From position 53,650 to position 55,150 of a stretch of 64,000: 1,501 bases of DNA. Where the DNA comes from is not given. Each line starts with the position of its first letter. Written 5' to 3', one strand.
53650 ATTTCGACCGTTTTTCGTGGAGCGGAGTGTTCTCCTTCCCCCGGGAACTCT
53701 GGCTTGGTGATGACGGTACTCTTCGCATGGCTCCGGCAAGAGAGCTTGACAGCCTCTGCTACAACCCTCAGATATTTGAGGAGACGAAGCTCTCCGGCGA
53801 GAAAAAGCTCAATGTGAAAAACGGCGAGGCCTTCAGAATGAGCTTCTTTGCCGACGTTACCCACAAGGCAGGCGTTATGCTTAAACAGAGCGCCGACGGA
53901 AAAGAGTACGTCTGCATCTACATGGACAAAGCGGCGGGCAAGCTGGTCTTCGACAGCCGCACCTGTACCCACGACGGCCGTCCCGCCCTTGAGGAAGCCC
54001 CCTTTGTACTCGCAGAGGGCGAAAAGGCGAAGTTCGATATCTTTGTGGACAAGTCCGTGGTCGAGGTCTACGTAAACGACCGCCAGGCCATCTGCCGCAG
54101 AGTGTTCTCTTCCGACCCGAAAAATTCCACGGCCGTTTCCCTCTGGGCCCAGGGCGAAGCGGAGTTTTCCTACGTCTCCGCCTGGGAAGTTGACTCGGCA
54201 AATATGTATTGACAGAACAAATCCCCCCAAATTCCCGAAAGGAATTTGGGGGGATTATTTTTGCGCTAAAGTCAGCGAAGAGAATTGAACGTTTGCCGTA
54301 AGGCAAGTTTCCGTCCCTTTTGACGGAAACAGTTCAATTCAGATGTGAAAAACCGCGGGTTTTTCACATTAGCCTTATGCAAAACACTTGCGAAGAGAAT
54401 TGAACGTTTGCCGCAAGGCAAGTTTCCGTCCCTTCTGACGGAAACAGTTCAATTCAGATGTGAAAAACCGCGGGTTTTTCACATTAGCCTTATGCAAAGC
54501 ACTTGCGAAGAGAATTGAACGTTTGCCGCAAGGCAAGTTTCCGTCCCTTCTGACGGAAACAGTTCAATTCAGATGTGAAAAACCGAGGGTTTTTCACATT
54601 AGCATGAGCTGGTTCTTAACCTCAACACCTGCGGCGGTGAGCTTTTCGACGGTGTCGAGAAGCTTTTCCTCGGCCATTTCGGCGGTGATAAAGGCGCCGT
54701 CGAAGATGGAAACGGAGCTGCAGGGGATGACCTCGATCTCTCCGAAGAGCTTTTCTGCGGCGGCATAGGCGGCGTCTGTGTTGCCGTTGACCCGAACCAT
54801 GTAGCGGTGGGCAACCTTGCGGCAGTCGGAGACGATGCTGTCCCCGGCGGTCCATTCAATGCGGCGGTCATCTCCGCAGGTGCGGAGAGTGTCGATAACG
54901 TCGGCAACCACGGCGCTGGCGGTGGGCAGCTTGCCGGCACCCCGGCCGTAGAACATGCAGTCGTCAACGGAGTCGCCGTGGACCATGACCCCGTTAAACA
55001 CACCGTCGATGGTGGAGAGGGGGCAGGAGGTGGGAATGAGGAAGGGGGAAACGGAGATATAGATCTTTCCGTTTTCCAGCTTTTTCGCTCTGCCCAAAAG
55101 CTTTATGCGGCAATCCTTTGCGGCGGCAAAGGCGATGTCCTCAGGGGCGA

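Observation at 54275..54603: Three tandem copies of a 115-bp module that folds into a compact three-way junction plus hairpin; every inter-copy substitution avoids the stems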

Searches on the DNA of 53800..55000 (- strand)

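Call 4: search_rna_families(source=window, start=53800, end=55000, threshold=evalue, max_evalue=10, show_alignments=3)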
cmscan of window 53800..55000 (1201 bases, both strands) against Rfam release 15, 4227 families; matches with E-value up to 10: 11.
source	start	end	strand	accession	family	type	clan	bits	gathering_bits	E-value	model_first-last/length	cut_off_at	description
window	54215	54377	-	RF02452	ncr1575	Gene; sRNA;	-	21.2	60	2.6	1-212/212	no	Bacillus sRNA ncr1575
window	54536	54626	+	RF02875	AS-pc01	Gene; antisense;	-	20.2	79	0.91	1-99/99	no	Antisense to pHK01_035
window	54220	54256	-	RF03556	mir-559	Gene; miRNA;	-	18.2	95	2.4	1-91/91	no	mir-559 microRNA precursor family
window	54216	54298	-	RF02450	ncr1175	Gene; sRNA;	-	18.1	60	2.1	1-110/110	no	Bacillus sRNA ncr1175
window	54331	54498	+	RF00908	MIR529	Gene; miRNA;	-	17.4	75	0.76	1-131/131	no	MIR529 microRNA precursor family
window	54752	54791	+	RF03408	mir-5890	Gene; miRNA;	-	17.4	54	1.2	1-78/78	no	mir-5890 microRNA precursor family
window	54887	54950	+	RF02802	PyrR204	Gene; snRNA; snoRNA; HACA-box;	-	17.3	71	1.7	1-57/57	no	Pyrobaculum sRNA 204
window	54411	54580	-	RF02652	StyR-3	Gene; sRNA;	-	15.3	59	4.4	1-144/144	no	Salmonella enterica Typhi npcRNA 3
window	54343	54486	+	RF04127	MIR8007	Gene; miRNA;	-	14.9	195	6.1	1-226/226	no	MIR8007 microRNA precursor family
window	54052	54175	-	RF01514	Afu_513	Gene; snRNA; snoRNA; CD-box;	-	12.5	48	6.7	1-103/103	no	A. fumigatus snoRNA Afu_513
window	54220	54272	-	RF01494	rliD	Gene; antisense;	-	12.2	50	1.3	1-327/327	no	Listeria sRNA rliD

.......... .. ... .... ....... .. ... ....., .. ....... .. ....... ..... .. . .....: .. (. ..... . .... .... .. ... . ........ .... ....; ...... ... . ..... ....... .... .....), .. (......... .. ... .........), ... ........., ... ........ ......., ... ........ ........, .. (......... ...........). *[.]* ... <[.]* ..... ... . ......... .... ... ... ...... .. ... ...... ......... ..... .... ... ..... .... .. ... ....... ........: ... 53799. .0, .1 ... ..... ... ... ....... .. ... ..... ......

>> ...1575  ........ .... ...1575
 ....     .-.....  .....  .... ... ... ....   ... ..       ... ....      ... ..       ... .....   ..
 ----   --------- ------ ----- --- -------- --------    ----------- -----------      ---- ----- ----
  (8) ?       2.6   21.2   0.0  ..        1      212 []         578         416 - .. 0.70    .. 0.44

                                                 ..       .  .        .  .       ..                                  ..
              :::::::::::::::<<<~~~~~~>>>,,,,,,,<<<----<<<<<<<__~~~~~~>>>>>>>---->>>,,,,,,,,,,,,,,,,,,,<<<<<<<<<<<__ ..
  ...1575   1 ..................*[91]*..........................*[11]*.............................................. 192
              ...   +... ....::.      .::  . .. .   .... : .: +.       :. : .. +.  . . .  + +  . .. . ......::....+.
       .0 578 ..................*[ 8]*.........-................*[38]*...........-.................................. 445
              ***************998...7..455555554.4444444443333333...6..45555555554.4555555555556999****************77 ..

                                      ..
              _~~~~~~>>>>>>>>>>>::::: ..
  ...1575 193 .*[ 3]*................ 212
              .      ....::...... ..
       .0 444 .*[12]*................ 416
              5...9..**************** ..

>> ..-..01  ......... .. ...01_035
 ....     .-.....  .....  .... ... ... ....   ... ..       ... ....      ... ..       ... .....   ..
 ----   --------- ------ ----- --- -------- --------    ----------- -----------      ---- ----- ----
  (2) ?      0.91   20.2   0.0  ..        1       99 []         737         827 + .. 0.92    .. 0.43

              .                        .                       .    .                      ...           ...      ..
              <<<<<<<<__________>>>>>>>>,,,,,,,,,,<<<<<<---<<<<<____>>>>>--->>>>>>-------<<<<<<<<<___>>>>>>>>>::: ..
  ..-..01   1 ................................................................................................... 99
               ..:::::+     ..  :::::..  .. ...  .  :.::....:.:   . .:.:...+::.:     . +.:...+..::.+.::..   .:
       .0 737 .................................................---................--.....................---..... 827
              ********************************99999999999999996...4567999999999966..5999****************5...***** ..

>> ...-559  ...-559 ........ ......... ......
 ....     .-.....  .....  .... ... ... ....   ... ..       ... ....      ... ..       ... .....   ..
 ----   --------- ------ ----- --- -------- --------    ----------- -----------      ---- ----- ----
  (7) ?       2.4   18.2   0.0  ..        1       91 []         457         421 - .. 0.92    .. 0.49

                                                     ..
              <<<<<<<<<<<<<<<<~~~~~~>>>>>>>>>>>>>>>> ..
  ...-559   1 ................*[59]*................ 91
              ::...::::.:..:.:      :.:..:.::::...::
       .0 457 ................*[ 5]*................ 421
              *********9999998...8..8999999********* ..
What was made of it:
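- On Any Rfam family (including hammerhead, twister and other self-cleaving ribozymes, and riboswitches): The best hits score 12-21 bits against gathering scores of 48-195 bits, with E from 0.76 to 6.7 (call 4).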

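Call 46: build_rna_model(alignment_id=A1, structure=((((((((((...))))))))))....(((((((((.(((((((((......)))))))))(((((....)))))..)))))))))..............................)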
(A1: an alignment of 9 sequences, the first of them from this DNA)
Model R1 built from alignment A1 (9 sequences, 116 columns); structure: as given.
model positions 113; base pairs 33; branch points 2; effective number of sequences 1.26; information 0.59 bits per position. Calibrated on 0.2 Mb of random sequence (short: E-values are rough).
structure used (alignment columns):
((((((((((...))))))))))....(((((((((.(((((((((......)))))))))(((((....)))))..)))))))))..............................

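Call 47: search_dna_similar(query=window:54275-54603:+, collection=plasmids, mode=distant, max_evalue=0.01)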
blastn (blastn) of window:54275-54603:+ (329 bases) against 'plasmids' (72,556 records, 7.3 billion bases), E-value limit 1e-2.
No match.

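Call 48: search_dna_similar(query=window:54275-54603:+, collection=phages, mode=distant, max_evalue=0.01)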
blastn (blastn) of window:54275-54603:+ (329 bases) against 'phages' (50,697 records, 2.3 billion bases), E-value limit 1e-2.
No match.
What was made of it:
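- Tried and rejected: blastn of the array against plasmids and phages gave no match (calls 47, 48).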

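Call 49: search_with_rna_model(model_id=R1, sources=[window, L001, L002, L003, L004, L005, L006, L007, L008, L009, L010, L039, L040, L041, L042, L043], max_evalue=10)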
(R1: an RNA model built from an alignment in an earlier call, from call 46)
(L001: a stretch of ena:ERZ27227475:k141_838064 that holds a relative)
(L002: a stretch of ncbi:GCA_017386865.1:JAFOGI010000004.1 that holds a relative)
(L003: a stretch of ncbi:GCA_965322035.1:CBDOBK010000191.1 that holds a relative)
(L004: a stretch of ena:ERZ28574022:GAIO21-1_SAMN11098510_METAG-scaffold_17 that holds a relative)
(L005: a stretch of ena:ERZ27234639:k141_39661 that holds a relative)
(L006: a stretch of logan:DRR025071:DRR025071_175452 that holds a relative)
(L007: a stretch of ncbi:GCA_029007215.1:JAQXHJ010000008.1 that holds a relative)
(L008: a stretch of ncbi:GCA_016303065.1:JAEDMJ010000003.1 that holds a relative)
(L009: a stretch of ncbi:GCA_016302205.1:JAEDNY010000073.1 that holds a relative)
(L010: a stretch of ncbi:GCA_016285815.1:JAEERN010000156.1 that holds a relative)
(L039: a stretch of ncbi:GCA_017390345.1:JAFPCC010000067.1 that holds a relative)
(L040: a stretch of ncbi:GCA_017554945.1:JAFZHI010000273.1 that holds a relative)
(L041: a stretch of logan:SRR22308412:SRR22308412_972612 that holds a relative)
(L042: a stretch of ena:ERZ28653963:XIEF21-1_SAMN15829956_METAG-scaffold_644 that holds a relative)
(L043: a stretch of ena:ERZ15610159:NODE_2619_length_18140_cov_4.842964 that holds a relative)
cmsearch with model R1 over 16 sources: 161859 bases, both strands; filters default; matches with E-value up to 10: 24.
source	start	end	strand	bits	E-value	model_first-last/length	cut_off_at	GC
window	54254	54367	-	126.3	5e-27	1-113/113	no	0.42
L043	4324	4436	+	125.4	8e-27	1-113/113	no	0.42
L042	4230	4343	+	125.4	8.3e-27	1-113/113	no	0.43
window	54368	54482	-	123.2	2.7e-26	1-113/113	no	0.44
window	54483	54597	-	122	5.2e-26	1-113/113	no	0.44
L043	4233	4323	+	87.3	6.2e-18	1-113/113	no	0.41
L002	5030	5120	+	83.7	4.3e-17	1-113/113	no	0.37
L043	4437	4527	+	82.7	7.3e-17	1-113/113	no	0.42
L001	1902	1991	+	78.7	6.4e-16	1-113/113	no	0.43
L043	4528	4586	+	31.6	6.2e-05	1-113/113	no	0.42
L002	5121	5278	+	30.7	0.0001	1-113/113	no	0.46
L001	1992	2050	+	29.4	0.0002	1-113/113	no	0.41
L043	4402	4459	-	24.6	0.0027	1-113/113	no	0.33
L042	4201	4252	-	23.9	0.0038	1-113/113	no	0.37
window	54345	54403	+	22.8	0.0071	1-113/113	no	0.41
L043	4204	4255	-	22.6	0.0077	1-113/113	no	0.42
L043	4493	4550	-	19.7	0.037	1-113/113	no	0.36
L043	4289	4346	-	19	0.054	1-113/113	no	0.34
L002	5057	5096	-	18.1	0.09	24-85/113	no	0.32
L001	1900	1990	-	17.4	0.13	1-113/113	no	0.43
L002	5030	5052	-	16.2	0.24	1-23/113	no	0.43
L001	1993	2013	-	13.6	1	2-22/113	no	0.38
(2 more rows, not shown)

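Call 62: search_with_rna_model(model_id=R1, sources=[L044, L045, L046, L047, L048, L049, L050, L051, L052, L053, L054, L055, L056, L057, L058, L011, L012, L013, L014, L015, L016, L017, L018, L019, L020, L021, L022, L023, L024, L025, L026, L027, L028, L029, L030, L031, L032, L033, L034, L035, L036, L037, L038], max_evalue=1)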
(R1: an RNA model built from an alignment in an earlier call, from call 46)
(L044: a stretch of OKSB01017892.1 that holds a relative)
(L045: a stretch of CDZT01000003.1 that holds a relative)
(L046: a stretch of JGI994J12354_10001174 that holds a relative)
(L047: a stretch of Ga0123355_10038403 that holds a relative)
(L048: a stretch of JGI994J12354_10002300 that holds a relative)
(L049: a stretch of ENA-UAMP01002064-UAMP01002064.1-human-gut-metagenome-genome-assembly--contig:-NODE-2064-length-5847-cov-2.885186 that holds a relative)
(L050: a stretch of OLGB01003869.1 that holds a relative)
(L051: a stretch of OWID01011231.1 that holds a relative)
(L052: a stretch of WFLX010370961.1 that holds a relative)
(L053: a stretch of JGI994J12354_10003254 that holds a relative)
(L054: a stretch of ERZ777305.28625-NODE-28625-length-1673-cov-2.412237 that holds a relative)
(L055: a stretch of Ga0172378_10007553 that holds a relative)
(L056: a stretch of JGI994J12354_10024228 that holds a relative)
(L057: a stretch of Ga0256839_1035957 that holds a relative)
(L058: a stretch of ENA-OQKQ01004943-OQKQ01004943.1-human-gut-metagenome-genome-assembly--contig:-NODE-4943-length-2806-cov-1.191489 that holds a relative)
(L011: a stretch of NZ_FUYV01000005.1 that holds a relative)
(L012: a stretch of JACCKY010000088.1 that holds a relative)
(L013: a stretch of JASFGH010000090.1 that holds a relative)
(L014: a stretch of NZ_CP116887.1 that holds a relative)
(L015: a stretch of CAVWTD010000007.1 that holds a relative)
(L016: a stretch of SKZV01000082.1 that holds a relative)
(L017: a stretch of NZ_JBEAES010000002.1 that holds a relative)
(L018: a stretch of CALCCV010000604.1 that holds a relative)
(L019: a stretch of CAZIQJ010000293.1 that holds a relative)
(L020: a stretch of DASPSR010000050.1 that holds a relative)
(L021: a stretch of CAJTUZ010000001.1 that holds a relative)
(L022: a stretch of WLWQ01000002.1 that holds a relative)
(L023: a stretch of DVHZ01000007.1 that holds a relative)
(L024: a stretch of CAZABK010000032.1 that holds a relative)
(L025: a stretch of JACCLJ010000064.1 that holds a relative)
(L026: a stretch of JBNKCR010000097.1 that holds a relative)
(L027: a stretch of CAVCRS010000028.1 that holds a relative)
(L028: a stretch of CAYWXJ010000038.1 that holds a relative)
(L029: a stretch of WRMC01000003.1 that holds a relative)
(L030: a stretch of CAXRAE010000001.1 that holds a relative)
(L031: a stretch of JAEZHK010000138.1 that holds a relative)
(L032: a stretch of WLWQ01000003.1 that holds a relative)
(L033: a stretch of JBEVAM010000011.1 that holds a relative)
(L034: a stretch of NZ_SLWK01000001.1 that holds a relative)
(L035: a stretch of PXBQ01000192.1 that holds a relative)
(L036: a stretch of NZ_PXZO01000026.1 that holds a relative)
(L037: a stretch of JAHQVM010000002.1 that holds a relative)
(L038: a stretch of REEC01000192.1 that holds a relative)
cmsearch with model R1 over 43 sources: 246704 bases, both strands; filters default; matches with E-value up to 1: 56.
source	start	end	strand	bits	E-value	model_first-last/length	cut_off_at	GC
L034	5135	5193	-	29.3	0.00033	1-113/113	no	0.36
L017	2272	2323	+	26.9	0.0012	1-113/113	no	0.31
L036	21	72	+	26.9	0.0012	1-113/113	no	0.31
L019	2209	2299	+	26.3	0.0017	1-113/113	no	0.41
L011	5882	5940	+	25.9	0.002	1-113/113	no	0.34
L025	1081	1152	-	25.8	0.0022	1-113/113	no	0.42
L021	5355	5418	-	24.7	0.0038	1-113/113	no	0.42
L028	7313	7403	+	24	0.0056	1-113/113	no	0.36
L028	7269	7335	-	23.9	0.0059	1-113/113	no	0.25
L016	2315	2366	-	23.8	0.0063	1-113/113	no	0.42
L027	1999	2053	+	23.5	0.0075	1-113/113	no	0.51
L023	1490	1512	+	23.3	0.0084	1-23/113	no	0.43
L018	1601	1683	+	22.8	0.011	1-113/113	no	0.34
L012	2829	2903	+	22.8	0.011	1-113/113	no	0.23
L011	5808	5904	-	22.6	0.012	1-113/113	no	0.38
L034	5171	5267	+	22.6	0.012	1-113/113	no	0.38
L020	152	280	-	22.1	0.015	1-113/113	no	0.4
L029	5220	5278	+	22.1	0.016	1-113/113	no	0.39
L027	1937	2021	-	22.1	0.016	1-113/113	no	0.55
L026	475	616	+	21.8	0.019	1-113/113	no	0.46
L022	6146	6197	+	21.6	0.02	1-113/113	no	0.33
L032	7439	7490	+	21.6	0.02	1-113/113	no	0.33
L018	1556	1623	-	21.4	0.023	1-113/113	no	0.44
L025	1130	1213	+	21.1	0.027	1-113/113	no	0.36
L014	3750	3819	+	20.9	0.03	1-113/113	no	0.29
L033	1104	1126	-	20.9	0.03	1-23/113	no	0.43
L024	5860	5905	+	20.6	0.035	1-113/113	no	0.41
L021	5396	5481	+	20.5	0.036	1-113/113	no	0.5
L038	6168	6223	-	20.2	0.042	1-113/113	no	0.43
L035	5294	5349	-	20.2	0.043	1-113/113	no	0.43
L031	6726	6748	-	19.9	0.052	1-23/113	no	0.35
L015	3799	3859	-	19.5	0.062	1-113/113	no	0.49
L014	3699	3772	-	19.5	0.064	1-113/113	no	0.43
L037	2493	2563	-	19.4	0.066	1-113/113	no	0.37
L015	3837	3896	+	19.3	0.072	1-113/113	no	0.52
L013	390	412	+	19.1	0.078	1-23/113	no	0.48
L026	423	497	-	19.1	0.08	1-113/113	no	0.44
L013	334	412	-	18.8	0.092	1-113/113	no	0.47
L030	6108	6128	+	18.7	0.098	2-22/113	no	0.33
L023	1490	1512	-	18.7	0.098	1-23/113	no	0.43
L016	2344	2436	+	18.6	0.1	1-113/113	no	0.67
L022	6087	6168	-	18.5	0.11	1-113/113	no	0.43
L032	7380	7461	-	18.5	0.11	1-113/113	no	0.43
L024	5829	5882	-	18.4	0.11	1-113/113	no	0.39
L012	2736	2851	-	18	0.14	1-113/113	no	0.45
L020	258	361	+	18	0.14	1-113/113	no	0.47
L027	472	537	+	17.7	0.17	1-113/113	no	0.41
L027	395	443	-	17.6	0.18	1-113/113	no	0.37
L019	2169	2231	-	17.4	0.2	1-113/113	no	0.43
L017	2233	2294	-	16.4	0.33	1-113/113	no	0.4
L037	2541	2615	+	16.2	0.37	1-113/113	no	0.35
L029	5220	5242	-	16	0.4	1-23/113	no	0.3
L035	5328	5348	+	16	0.41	2-22/113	no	0.43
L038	6202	6222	+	16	0.41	2-22/113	no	0.43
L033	1104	1126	+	14.7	0.83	1-23/113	no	0.43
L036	21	43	-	14.4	0.98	1-23/113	no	0.39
